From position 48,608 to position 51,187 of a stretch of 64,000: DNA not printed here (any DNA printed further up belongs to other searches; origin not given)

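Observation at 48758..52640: XDH-family three-subunit enzyme with a six-Cys insertion in the FAD subunit, as in 4-hydroxybenzoyl-CoA reductase, flanked by TRAP transporters and aryl-CoA ligases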

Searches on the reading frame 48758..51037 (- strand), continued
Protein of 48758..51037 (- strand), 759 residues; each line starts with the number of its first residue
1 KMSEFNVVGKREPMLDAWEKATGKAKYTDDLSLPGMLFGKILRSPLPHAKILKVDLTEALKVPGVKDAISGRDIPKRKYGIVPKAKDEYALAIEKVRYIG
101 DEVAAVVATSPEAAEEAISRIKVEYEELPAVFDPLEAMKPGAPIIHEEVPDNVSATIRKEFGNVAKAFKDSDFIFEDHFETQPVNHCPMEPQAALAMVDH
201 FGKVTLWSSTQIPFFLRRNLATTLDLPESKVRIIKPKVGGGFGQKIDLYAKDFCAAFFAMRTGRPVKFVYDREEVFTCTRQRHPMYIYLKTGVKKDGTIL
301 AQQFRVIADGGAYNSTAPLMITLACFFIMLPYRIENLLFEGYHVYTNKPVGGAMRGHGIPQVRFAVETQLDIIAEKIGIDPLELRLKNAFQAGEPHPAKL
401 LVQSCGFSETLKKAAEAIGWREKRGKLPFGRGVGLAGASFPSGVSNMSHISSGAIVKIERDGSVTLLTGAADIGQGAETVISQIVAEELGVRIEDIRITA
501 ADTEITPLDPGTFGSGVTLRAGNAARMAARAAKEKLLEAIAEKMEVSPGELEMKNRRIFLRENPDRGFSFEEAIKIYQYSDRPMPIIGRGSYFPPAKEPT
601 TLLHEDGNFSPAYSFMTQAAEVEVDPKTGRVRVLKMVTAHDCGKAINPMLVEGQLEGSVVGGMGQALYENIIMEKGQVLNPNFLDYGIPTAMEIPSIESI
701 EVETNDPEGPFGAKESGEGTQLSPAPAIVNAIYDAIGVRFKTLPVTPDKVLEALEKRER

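Call 53: search_protein_families(library=ncbifam, proteins=[L007:19516-21456:+, L007:21637-22146:+, L007:14518-16518:-, L006:12445-13761:+], max_evalue=1e-10)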
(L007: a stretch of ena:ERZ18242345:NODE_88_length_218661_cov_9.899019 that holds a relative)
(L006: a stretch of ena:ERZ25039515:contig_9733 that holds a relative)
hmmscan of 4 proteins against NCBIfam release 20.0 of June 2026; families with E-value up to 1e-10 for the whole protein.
L007:19516-21456:+ (646 aa): 1 family
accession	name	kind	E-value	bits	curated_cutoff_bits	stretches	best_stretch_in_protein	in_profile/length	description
NF007354.0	PRK09849.1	equivalog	1.9e-60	205.3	868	1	6-231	11-234/703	aldehyde ferredoxin oxidoreductase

L007:21637-22146:+ (169 aa): 17 families
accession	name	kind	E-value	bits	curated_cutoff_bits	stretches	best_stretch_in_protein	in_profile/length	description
NF009408.0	PRK12769.1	equivalog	2.2e-26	92.2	1003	1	5-151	2-159/659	formate-dependent uric acid utilization protein AegA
NF045766.1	PhenlGlyoxDHPadI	equivalog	6.5e-26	91.1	700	1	8-145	7-144/443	NADH-dependent phenylglyoxylate dehydrogenase subunit beta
NF009451.0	PRK12809.1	equivalog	2.5e-23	82.2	1154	1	4-163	1-161/639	formate-dependent uric acid utilization protein YgfT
NF007382.0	PRK09898.1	equivalog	6.5e-22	78.1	213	1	7-142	60-206/208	ferredoxin-like protein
NF007658.0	PRK10330.1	equivalog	2e-21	76.3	260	1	6-113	3-111/181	electron transport protein HydN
TIGR02951.1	DMSO_dmsB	equivalog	3.9e-21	75.7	214.1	1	10-141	6-155/161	DMSO/selenate family reductase complex B subunit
NF038355.1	FDH3_beta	equivalog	1.2e-17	64.6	240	1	10-155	7-155/180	formate dehydrogenase FDH3 subunit beta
NF008134.0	PRK10882.1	equivalog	6.5e-17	61.6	263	1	48-148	105-217/329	hydrogenase 2 operon protein HybA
TIGR03149.1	cyt_nit_nrfC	equivalog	1.4e-16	60.6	377.6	1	13-145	46-190/225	cytochrome c nitrite reductase Fe-S protein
NF045797.1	DsrO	equivalog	3.2e-15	56.2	200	1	50-111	97-157/235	sulfate reduction electron transfer complex DsrMKJOP subunit DsrO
NF041782.1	mnquin_red_QrcC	equivalog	7.3e-15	55.3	400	1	9-112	4-124/239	menaquinone reductase iron-sulfur cluster-binding subunit QrcC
NF041715.1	arsenate_red_ArrB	equivalog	2.4e-14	53.4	450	1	8-108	5-108/233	arsenate respiratory reductase iron-sulfur subunit ArrB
NF011569.0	PRK14993.1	equivalog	5.1e-14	52.3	416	1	9-119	47-162/244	tetrathionate reductase subunit TtrB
TIGR01582.1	FDH-beta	equivalog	1.1e-13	51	334.7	1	54-164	91-206/283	formate dehydrogenase subunit beta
NF045715.1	sulf_resp_HmcB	equivalog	8.7e-12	44.7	420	1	46-143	97-202/307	sulfate respiration complex iron-sulfur protein HmcB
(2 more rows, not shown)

L007:14518-16518:- (666 aa): 26 families (the best 25 are shown)
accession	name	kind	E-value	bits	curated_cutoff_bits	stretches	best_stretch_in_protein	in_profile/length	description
TIGR01591.1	Fdh-alpha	equivalog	7.1e-119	397.8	666.25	1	1-658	12-668/672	formate dehydrogenase subunit alpha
NF012032.0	PRK15488.1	equivalog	9.7e-93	311.5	694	2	3-304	59-362/759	thiosulfate reductase PhsA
NF047855.1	AssmNtatRedNasC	equivalog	5.8e-88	295.9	1100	2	12-300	48-339/708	assimilatory nitrate reductase catalytic subunit NasC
TIGR02166.1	dmsA_ynfE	subfamily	2.7e-78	263.9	777.7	1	3-635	61-756/794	DMSO/selenate family reductase complex A subunit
TIGR03479.1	DMSO_red_II_alp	subfamily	1.1e-57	195.9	984.75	1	24-221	102-305/913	molybdopterin-dependent oxidoreductase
TIGR00509.1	bisC_fam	subfamily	6.8e-57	193.2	1017.55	3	140-303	167-343/772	molybdopterin guanine dinucleotide-containing S/N-oxide reductase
NF041884.1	selenate_YnfF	exception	8.5e-49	166.1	1650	2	25-302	88-396/798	selenate/tellurate reductase subunit YnfF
NF041885.1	selenate_YnfE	exception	1.9e-47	161.6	1675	2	24-323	90-421/805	selenate/tellurate reductase subunit YnfE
NF011566.1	PRK14990.1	exception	7.6e-47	159.8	1600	1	21-630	98-771/814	dimethylsulfoxide reductase subunit A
NF041323.1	Nitr_red_NasA_Halo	equivalog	1.2e-45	156.3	1000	2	10-301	20-309/673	assimilatory nitrate reductase NasA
NF011682.0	PRK15102.1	equivalog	4.8e-43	147.3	909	2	154-304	241-397/829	trimethylamine-N-oxide reductase TorA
TIGR01553.1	formate-DH-alph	equivalog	5.1e-43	147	814.2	1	8-225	72-306/1009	formate dehydrogenase-N subunit alpha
TIGR02164.1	torA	equivalog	9.7e-43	146.4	1465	2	155-318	238-406/824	trimethylamine-N-oxide reductase TorA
NF041783.2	mnquin_red_QrcB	equivalog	3.4e-37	128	440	1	6-486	71-533/695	menaquinone reductase molybdopterin-binding-like subunit QrcB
NF041513.1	formate_DH_Act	exception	1.7e-35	122.1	1400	1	3-224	58-296/1067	formate dehydrogenase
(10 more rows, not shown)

L006:12445-13761:+ (438 aa): 6 families
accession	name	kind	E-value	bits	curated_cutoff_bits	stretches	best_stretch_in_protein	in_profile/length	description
TIGR02155.1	PA_CoA_ligase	equivalog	1.1e-80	271.3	646.3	1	12-436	1-419/422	phenylacetate--CoA ligase PaaK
NF041878.1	paak_haloarch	equivalog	2.1e-77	260.5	700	1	10-436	4-424/427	phenylacetate--CoA ligase PaaK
NF053551.1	FlxY_rubin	equivalog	3.4e-65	220.4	520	1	14-427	4-407/424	flexirubin biosynthesis putative acyl-CoA ligase FlxY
NF045666.1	DVU1553_fam_AMP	equivalog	1e-47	162.8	300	1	11-330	13-325/331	DVU_1553 family AMP-dependent CoA ligase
TIGR03335.1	F390_ftsA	equivalog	2.2e-41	142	458.7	1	7-331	2-325/445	coenzyme F390 synthetase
NF041217.1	BagE_FevW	exception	1.1e-25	90.5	800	1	58-357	41-331/424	bagremycin/ferroverdin synthetase BagE/FevW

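Call 55: search_solved_structures(query=L007:19516-21456:+, max_evalue=1e-10, show_alignments=0)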
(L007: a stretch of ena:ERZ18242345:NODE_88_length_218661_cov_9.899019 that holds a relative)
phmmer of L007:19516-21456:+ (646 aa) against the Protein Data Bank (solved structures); distinct sequences matched with E-value up to 1e-10: 9.
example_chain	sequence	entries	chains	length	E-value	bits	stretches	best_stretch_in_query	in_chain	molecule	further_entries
1aor_A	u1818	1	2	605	1.6e-94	321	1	9-638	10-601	ALDEHYDE FERREDOXIN OXIDOREDUCTASE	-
9mqx_D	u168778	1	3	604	2.4e-90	307.2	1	6-638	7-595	Aldehyde:ferredoxin oxidoreductase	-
8c0z_A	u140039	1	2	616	1.3e-73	251.9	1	1-638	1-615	Aldehyde:ferredoxin oxidoreductase,tungsten-containing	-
1b25_A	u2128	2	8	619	2.7e-71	244.2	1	7-639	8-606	PROTEIN (FORMALDEHYDE FERREDOXIN OXIDOREDUCTASE) | FORMALDEHYDE FERREDOXIN OXIDOREDUCTASE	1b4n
9g7j_A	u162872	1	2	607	3.4e-71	243.9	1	6-640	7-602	Aldehyde ferredoxin oxidoreductase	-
4z3w_A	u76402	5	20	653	5e-60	207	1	8-425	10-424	Benzoyl-CoA reductase, putative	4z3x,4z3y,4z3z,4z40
6x6u_A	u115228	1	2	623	8.7e-60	206.2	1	2-459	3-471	Formaldehyde:ferredoxin oxidoreductase wor5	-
6x1o_A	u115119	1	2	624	8.8e-60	206.2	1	2-459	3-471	Formaldehyde:ferredoxin oxidoreductase wor5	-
9q1t_A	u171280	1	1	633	1.2e-58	202.5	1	5-641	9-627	Tungsten-dependent aldehyde oxidoreductase WOR83 from Haloferax volcanii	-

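Call 66: search_protein_families(library=pfam, proteins=[L008:2985-4673:+, L008:673-2289:+], max_evalue=0.01)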
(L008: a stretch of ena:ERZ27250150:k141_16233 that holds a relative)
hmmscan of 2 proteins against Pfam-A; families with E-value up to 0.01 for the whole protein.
L008:2985-4673:+ (562 aa): 1 family
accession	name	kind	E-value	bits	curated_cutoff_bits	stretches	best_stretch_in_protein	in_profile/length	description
PF13372.12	Alginate_exp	-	0.00083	18.7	25.2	0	287-362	191-265/395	Alginate export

L008:673-2289:+ (538 aa): 5 families
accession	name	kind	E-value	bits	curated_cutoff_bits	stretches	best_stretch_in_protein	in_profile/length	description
PF13517.12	FG-GAP_3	-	2.6e-16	60.4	26.9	1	207-266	1-61/61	FG-GAP-like repeat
PF16743.10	PliI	-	4.3e-05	23.6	27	0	486-509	56-79/123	Periplasmic lysozyme inhibitor of I-type lysozyme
PF03783.19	CsgG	-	0.00022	21.1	20.8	1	51-113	36-100/210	Curli production assembly/transport component CsgG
PF14783.12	BBS2_Mid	-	0.0041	17.6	27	0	204-230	3-30/108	Ciliary BBSome complex subunit 2, middle region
PF15907.11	Itfg2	-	0.0089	15.7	27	0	194-229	69-105/330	Integrin-alpha FG-GAP repeat-containing protein 2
